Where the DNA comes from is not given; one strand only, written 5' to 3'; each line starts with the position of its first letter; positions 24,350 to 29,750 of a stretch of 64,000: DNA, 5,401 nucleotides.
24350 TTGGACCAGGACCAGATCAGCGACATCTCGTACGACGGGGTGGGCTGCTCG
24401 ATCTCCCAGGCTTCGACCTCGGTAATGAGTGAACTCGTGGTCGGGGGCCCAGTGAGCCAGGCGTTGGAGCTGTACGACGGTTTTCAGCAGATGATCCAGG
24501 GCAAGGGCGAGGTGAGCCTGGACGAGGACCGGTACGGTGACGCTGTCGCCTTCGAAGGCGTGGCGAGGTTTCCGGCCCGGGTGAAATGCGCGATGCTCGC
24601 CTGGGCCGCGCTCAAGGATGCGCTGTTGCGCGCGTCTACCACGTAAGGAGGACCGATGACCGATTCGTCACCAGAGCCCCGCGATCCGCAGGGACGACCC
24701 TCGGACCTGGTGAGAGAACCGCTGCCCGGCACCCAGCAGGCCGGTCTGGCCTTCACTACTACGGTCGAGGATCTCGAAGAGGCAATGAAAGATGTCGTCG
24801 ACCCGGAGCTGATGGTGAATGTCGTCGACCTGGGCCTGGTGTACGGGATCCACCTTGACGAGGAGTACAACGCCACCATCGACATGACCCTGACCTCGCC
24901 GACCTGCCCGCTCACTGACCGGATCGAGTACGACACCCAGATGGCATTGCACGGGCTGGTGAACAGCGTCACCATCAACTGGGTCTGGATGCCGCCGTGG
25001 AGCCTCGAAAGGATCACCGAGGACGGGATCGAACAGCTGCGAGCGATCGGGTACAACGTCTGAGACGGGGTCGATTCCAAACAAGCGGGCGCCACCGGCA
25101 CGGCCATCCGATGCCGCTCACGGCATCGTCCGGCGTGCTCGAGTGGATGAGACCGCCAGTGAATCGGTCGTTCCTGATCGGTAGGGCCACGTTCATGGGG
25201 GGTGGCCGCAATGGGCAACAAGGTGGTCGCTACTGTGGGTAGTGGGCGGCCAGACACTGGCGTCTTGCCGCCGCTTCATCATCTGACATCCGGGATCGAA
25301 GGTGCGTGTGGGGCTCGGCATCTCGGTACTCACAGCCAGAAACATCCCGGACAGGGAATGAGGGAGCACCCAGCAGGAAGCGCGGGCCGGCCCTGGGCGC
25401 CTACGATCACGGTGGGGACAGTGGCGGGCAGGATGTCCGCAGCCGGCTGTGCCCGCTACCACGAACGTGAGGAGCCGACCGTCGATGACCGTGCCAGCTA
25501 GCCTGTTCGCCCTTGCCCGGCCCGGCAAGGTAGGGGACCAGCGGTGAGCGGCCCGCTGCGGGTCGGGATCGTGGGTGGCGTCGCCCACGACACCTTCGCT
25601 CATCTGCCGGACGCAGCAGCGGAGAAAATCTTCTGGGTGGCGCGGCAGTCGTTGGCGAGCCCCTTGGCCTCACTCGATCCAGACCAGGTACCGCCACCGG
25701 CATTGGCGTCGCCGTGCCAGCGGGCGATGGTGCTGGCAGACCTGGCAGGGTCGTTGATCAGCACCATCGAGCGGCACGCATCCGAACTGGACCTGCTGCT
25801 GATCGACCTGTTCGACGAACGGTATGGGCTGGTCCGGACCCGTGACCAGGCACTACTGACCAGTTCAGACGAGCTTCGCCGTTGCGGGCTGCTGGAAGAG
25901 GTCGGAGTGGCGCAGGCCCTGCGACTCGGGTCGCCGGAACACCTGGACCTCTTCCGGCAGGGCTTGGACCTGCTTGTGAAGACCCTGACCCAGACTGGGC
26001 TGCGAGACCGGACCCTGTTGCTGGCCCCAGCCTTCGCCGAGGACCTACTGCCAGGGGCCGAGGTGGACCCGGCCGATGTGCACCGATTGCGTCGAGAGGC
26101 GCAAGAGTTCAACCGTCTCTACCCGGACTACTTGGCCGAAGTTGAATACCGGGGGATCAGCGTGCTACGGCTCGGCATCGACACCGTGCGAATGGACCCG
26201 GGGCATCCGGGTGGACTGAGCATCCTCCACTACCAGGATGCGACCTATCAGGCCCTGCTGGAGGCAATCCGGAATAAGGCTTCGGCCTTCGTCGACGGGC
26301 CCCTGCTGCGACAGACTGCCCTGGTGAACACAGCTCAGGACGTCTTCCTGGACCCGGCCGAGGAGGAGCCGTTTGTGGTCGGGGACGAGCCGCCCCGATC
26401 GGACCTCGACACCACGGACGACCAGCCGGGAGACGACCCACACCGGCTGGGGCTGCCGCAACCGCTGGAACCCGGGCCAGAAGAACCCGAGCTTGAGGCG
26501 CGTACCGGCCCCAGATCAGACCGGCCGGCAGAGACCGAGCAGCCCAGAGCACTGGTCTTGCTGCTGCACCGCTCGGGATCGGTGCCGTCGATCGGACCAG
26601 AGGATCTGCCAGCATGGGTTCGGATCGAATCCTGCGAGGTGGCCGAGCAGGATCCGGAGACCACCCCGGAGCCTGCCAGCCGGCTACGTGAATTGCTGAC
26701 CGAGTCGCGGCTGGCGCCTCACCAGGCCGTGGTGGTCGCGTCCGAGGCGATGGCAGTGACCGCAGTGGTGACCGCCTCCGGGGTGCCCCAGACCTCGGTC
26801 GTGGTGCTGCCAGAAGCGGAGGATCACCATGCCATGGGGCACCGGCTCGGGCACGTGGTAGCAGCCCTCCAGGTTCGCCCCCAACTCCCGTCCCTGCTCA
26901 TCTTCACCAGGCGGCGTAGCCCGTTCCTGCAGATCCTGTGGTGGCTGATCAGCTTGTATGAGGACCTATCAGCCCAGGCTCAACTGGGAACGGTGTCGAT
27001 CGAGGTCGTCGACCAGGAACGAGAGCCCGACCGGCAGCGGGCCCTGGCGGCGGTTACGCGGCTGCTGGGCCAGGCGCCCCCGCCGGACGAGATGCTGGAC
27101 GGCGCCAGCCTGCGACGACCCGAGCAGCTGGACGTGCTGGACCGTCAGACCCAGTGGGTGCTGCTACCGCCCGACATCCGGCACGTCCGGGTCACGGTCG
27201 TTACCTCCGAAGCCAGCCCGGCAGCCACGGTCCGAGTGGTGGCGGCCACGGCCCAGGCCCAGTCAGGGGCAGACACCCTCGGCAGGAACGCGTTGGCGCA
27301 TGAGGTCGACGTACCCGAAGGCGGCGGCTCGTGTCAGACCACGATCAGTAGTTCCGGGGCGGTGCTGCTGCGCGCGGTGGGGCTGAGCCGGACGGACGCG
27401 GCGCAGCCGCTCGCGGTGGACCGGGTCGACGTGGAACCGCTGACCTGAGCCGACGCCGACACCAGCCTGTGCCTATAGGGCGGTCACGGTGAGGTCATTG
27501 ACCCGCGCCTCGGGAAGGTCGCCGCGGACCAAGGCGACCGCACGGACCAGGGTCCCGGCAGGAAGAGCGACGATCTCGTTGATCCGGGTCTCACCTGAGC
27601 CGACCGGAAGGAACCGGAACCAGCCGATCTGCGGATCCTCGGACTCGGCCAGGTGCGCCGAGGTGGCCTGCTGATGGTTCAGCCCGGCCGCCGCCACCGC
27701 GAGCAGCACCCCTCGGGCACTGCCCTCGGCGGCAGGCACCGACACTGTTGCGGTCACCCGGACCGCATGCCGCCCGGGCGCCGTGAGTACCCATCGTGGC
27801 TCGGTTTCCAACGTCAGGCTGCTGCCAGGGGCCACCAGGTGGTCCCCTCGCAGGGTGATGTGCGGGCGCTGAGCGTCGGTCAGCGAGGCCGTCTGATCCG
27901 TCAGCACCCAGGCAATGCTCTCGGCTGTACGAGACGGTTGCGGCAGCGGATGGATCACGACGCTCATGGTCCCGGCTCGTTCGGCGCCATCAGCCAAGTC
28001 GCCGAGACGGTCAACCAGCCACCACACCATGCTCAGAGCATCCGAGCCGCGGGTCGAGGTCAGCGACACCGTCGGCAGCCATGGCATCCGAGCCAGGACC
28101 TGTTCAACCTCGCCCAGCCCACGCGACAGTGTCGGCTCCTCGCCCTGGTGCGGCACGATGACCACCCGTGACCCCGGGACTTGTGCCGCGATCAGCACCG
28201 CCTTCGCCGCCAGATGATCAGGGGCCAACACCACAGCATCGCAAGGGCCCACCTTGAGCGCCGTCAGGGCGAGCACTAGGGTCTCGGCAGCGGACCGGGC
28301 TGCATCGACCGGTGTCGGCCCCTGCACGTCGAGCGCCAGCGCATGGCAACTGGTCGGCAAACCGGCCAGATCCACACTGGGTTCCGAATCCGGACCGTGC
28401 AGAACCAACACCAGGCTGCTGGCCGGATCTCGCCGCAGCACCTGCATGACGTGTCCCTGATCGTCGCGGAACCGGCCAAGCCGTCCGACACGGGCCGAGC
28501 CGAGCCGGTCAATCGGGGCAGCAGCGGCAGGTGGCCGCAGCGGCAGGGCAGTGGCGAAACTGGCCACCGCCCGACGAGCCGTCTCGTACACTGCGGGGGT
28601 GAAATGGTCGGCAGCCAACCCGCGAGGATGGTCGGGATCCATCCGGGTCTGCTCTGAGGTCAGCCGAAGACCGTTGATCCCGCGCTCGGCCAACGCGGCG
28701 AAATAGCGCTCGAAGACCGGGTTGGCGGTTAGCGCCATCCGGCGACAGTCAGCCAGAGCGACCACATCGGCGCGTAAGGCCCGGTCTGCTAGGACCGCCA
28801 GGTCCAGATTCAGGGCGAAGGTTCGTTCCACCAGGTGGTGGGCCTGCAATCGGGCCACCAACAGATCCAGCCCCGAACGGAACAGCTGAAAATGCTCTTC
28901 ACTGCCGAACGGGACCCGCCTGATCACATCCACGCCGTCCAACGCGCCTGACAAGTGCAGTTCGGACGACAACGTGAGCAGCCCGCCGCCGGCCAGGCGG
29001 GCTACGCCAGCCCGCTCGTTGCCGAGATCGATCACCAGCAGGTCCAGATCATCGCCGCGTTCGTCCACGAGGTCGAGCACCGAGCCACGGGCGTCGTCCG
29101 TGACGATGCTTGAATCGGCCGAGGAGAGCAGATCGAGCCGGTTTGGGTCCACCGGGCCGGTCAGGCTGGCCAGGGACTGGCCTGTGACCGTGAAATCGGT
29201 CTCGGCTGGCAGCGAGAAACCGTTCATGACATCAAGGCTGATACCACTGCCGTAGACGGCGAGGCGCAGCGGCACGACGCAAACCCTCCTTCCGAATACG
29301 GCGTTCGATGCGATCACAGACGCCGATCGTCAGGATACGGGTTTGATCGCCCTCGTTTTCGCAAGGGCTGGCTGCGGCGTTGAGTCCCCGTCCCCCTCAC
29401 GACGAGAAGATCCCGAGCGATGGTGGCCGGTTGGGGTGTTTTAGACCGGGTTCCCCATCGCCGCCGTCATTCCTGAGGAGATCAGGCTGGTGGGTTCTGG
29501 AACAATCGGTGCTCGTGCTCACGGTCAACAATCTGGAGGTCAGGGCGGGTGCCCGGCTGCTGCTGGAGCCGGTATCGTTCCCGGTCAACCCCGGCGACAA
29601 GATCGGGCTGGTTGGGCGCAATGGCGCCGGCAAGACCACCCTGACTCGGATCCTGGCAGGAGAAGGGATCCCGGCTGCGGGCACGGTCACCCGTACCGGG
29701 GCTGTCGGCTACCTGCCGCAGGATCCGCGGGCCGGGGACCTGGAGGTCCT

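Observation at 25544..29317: Convergent pair of paralogous ~620-aa two-domain proteins of unknown function downstream of the suf operon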

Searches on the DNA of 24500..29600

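Call 72: search_rna_families(source=window, start=24500, end=29600, threshold=evalue, max_evalue=1)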
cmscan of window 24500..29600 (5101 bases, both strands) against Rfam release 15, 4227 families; matches with E-value up to 1: 0.
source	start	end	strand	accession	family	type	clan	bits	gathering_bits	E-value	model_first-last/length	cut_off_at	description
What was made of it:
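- Tried and rejected: Nothing in 24500-29600 (call 72).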

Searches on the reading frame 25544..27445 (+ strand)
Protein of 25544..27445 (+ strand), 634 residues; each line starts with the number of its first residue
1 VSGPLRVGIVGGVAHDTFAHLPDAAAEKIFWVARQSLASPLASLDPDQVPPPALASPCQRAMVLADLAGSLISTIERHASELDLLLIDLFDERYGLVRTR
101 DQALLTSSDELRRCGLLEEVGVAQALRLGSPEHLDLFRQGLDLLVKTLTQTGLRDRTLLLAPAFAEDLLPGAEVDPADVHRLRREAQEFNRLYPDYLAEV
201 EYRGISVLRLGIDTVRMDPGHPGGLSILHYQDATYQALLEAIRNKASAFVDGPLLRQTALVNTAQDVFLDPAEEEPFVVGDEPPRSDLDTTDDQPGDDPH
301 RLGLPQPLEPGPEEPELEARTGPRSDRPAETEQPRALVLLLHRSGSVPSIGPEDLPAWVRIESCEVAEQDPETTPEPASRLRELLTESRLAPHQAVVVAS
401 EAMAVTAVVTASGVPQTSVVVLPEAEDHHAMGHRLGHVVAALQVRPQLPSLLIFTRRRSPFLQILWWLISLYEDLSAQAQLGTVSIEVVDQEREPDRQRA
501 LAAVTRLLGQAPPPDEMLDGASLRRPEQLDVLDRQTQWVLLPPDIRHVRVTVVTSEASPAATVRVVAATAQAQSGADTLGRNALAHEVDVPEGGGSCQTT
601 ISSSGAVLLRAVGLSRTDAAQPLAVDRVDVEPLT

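Call 4: search_protein_families(library=pfam, proteins=[window:25544-27445:+], max_evalue=1)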
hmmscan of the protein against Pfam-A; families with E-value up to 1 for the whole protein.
window:25544-27445:+ (634 aa): 1 family
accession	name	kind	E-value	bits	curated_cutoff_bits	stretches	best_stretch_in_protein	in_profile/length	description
PF19786.4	DUF6270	-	1.3e-36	127.1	27.5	1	13-230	6-222/222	Family of unknown function (DUF6270)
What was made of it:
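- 25544..27448 (+): Gene A: 634-aa paralogue made of a DUF6270 domain, a disordered acidic/Pro-rich linker, an alpha/beta-hydrolase-like domain and a beta-sandwich. Pfam DUF6270 E = 1.3e-36 (call 4).
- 25544..26293 (+): A, N-terminal DUF6270 domain (aa 1-250). Pfam match covers aa 13-230 (call 4).
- Both N domains pass the Pfam DUF6270 threshold (call 4).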

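Call 5: search_protein_families(library=ncbifam, proteins=[window:25544-27445:+], max_evalue=1)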
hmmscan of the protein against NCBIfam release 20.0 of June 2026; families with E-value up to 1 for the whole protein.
window:25544-27445:+ (634 aa): 0 families

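Call 8: find_homologous_proteins(query=window:25544-27445:+, max_evalue=0.001)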
Query window:25544-27445:+ (634 aa): 2 proteins with E <= 0.001 among 8000 candidates.
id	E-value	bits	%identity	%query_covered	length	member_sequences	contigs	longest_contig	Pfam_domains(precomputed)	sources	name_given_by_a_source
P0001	0.0e+0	1373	100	100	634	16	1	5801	PF19786.5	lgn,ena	-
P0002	8.1e-205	700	67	47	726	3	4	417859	PF19786.5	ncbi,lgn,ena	-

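Call 9: search_solved_structures(query=window:25544-27445:+, max_evalue=10)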
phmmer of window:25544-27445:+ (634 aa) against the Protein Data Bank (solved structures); distinct sequences matched with E-value up to 10: 1.
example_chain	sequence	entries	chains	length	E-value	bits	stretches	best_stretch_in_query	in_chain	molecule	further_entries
1v72_A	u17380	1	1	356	0.89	11.4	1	324-392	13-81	Aldolase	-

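Call 12: find_encoding_contigs(protein=P0002, flank=10000, max_places=4)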
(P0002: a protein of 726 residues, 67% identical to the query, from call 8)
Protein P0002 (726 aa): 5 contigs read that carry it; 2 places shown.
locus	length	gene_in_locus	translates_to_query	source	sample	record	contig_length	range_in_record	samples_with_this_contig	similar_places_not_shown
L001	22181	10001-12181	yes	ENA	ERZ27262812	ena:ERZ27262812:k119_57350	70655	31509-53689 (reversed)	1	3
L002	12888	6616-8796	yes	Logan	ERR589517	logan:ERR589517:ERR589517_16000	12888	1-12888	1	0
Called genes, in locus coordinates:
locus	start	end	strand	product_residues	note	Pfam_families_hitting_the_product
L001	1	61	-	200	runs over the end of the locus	PF11829:DUF3349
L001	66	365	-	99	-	-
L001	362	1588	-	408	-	PF01384:PHO4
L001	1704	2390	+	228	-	PF12840:HTH_20, PF01022:HTH_5, PF01047:MarR (weak), PF01978:TrmB (faint), PF09339:HTH_IclR (weak), PF12802:MarR_2 (weak), PF13412:HTH_24, PF13601:HTH_34 (weak), +1 more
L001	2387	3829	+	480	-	PF19295:SufBD_N, PF01458:SUFBD_core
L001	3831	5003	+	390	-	PF01458:SUFBD_core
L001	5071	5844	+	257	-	PF02463:SMC_N (faint), PF00005:ABC_tran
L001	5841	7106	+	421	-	PF00266:Aminotran_5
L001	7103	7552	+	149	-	PF01592:NifU_N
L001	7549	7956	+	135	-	PF01883:FeS_assembly_P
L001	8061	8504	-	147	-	-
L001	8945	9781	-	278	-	PF02567:PhzC-PhzF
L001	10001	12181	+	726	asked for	PF19786:DUF6270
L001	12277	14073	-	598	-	PF19786:DUF6270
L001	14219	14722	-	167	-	PF02350:Epimerase_2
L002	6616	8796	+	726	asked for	PF19786:DUF6270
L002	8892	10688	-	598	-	PF19786:DUF6270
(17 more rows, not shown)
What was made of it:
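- In the relative, two genes on the opposite strand lie in that gap (call 12).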

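Call 19: search_protein_families(library=padloc, proteins=[window:25544-27445:+], max_evalue=1)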
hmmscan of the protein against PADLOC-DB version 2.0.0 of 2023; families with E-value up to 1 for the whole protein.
window:25544-27445:+ (634 aa): 0 families

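Call 20: search_protein_families(library=phrogs, proteins=[window:25544-27445:+], max_evalue=1)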
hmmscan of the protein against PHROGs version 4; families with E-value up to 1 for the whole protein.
window:25544-27445:+ (634 aa): 1 family
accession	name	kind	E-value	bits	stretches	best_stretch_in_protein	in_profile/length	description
phrog_6281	-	unknown function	0.19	12.4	1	367-410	94-137/209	-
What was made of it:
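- Tried and rejected: No hits, so a defence-system or phage origin was rejected (calls 5, 19, 20).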

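Call 73: list_cluster_members(proteins=[P0002, P0004, P0009, P0011, P0016, P0018, P0027, P0039, P0041, P0012])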
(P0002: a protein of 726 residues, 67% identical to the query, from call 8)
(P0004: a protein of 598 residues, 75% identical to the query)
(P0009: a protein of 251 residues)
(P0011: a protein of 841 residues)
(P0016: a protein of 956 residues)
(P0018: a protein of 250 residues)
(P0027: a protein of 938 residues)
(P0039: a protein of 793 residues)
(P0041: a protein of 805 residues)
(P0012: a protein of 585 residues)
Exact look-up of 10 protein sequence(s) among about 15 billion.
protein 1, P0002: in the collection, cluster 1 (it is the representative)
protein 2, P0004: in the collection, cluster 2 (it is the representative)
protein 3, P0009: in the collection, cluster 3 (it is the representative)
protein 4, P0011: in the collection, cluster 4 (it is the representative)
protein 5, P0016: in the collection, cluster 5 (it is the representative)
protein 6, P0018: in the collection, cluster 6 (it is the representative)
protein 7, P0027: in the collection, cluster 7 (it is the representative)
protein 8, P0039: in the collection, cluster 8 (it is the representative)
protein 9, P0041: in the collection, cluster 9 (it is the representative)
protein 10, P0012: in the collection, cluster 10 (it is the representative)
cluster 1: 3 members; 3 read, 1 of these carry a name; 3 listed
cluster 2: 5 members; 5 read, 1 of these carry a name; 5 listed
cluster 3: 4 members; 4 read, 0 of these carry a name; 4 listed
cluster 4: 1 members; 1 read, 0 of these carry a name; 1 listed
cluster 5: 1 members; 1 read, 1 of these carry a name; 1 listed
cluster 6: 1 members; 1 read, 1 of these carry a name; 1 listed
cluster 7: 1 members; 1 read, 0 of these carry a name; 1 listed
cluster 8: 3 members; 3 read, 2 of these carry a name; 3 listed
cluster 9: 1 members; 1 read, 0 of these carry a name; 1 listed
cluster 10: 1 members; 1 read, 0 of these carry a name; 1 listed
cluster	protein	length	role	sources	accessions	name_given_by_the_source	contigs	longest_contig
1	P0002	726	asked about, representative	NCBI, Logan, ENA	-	-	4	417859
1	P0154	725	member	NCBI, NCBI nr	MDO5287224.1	MAG: DUF6270 domain-containing protein [Actinomycetia bacterium] | DUF6270 domain-containing protein [Actinomycetes bacterium]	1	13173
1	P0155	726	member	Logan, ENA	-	-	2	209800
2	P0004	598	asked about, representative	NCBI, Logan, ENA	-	-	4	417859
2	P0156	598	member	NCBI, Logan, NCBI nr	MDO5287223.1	MAG: DUF6270 domain-containing protein [Actinomycetia bacterium] | DUF6270 domain-containing protein [Actinomycetes bacterium]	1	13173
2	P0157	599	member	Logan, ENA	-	-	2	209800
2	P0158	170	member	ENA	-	-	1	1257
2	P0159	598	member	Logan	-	-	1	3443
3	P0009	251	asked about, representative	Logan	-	-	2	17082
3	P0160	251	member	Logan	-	-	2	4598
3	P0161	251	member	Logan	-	-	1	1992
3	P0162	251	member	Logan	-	-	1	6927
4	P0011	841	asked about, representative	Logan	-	-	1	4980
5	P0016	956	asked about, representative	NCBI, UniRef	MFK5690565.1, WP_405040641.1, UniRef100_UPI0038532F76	DUF6270 domain-containing protein [Ornithinimicrobium sp. LYQ92] | DUF6270 domain-containing protein n=1 Tax=Serinicoccus sp. LYQ92 TaxID=3378798 ...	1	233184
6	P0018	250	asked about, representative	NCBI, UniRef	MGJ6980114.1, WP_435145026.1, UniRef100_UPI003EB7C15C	DUF6270 domain-containing protein [Aestuariimicrobium soli] | DUF6270 domain-containing protein n=1 Tax=Aestuariimicrobium soli TaxID=2035834 ...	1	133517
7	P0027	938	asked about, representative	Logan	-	-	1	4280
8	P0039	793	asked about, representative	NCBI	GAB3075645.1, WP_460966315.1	DUF6270 domain-containing protein [Pedococcus soli]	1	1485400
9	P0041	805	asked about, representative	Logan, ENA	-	-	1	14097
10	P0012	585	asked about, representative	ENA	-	-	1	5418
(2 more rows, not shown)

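Call 85: find_encoding_contigs(protein=P0001, flank=3000, max_places=4)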
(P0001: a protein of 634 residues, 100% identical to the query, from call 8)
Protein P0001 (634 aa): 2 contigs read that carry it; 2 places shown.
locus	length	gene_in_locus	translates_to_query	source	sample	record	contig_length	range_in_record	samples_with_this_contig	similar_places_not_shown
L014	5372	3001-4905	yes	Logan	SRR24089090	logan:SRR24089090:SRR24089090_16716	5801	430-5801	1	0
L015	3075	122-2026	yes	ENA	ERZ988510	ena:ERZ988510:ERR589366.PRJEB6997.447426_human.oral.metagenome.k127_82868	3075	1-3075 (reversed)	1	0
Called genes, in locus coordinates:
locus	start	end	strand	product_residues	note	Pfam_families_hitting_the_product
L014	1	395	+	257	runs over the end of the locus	PF02463:SMC_N (faint), PF00005:ABC_tran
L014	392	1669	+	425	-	PF00266:Aminotran_5, PF01041:DegT_DnrJ_EryC1 (weak)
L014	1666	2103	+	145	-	PF01592:NifU_N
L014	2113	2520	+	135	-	PF01883:FeS_assembly_P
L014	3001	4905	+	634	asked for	PF19786:DUF6270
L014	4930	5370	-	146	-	?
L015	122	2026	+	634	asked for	PF19786:DUF6270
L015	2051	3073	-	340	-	?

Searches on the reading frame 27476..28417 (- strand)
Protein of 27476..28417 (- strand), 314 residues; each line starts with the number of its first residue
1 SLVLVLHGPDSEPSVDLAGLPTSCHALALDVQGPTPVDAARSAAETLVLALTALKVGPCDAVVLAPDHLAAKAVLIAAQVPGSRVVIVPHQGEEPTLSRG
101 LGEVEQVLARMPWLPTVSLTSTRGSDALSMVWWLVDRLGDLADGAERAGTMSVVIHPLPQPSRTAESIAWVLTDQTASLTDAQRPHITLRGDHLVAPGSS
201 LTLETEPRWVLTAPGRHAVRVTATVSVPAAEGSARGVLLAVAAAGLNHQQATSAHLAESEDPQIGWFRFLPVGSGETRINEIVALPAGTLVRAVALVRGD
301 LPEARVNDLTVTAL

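Call 39: find_homologous_proteins(query=A4, max_evalue=0.01)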
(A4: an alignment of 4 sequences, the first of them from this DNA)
Query A4 (4 sequences) (314 aa, profile of the alignment): 1 proteins with E <= 0.01 among 8000 candidates.
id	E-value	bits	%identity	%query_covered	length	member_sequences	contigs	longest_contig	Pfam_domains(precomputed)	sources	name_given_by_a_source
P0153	7.6e-54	201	100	52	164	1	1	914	-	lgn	-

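Call 40: search_solved_structures(query=A4, max_evalue=10)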
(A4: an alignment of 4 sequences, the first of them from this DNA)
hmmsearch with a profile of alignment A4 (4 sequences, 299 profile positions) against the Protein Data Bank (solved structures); distinct sequences matched with E-value up to 10: 0.

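Call 41: search_protein_families(library=pfam, alignment_id=A4, max_evalue=10)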
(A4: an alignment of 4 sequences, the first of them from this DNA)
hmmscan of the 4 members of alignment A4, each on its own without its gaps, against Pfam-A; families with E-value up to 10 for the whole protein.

A. member 1, seq(314 aa): 0 families

B. families by the number of members that match (of 4 scanned): 0 families
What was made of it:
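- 27476..27838 (-): B, C-terminal beta-sandwich (aa ~480-600). No sequence relatives (calls 39-41).
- On alpha/beta-hydrolase superfamily (middle domain): No Pfam hit at E <= 10, and no PDB sequence hit, for any of the four C-terminal regions or their profile (calls 40, 41).
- Closest known: Small cap-less alpha/beta-hydrolases. Different: Sequence identity is only 9-15%, and no Pfam alpha/beta-hydrolase family matches (call 41).
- No Pfam alpha/beta-hydrolase family matches, even at E <= 10 (call 41).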

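Call 55: predict_structure(alignment_id=A4)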
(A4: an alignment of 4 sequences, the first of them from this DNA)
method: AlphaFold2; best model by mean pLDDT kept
length: 314 residues; sequences in the alignment: 4
mean_pLDDT: 66.7   pTM: 0.52
mean pLDDT of the five models: 66.7, 64.7, 63.0, 62.5, 58.1
residues with pLDDT >= 90: 0; 70-90: 151; 50-70: 118; < 50: 45
segments of 3 or more residues with pLDDT < 50: 145-148, 156-162, 173-186, 247-264
pLDDT, mean of each block of 10 residues (from residue 1): 80 70 79 73 86 72 78 78 70 55 69 58 58 63 51 49 52 42 50 80 83 75 79 66 56 36 55 74 63 80 84 75
secondary structure, 60 per line:
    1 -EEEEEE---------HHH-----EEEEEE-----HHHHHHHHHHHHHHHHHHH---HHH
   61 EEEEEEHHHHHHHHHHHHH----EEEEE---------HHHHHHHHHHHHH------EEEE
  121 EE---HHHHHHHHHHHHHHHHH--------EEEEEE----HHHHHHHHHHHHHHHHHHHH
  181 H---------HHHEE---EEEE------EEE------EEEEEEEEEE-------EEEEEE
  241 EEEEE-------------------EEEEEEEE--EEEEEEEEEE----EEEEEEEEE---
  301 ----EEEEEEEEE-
elements in order: E2-7 E25-30 H36-54 E61-66 H67-79 E84-88 H98-110 E117-122 H126-142 E151-156 H161-181 E199-202 E209-211 E218-227 E235-245 E265-272 E275-284 E289-297 E305-313

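Call 69: find_related_loci(query=A4, collection=metagenome_contigs, flank=6000)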
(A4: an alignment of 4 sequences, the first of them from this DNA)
Query A4 (314 aa) in metagenome_contigs; peptide patterns used: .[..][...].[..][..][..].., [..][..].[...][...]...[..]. (x = any residue, [..] = any of these).
600 stretches matched a pattern (row limit reached: there are more); 3 encode a relative of the query (tblastn E <= 1e-3); 2 distinct loci.
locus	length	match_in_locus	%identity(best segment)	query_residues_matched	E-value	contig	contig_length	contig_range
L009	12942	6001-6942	100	1-314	0e+0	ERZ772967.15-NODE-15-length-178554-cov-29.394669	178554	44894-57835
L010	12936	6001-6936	78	1-313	2e-142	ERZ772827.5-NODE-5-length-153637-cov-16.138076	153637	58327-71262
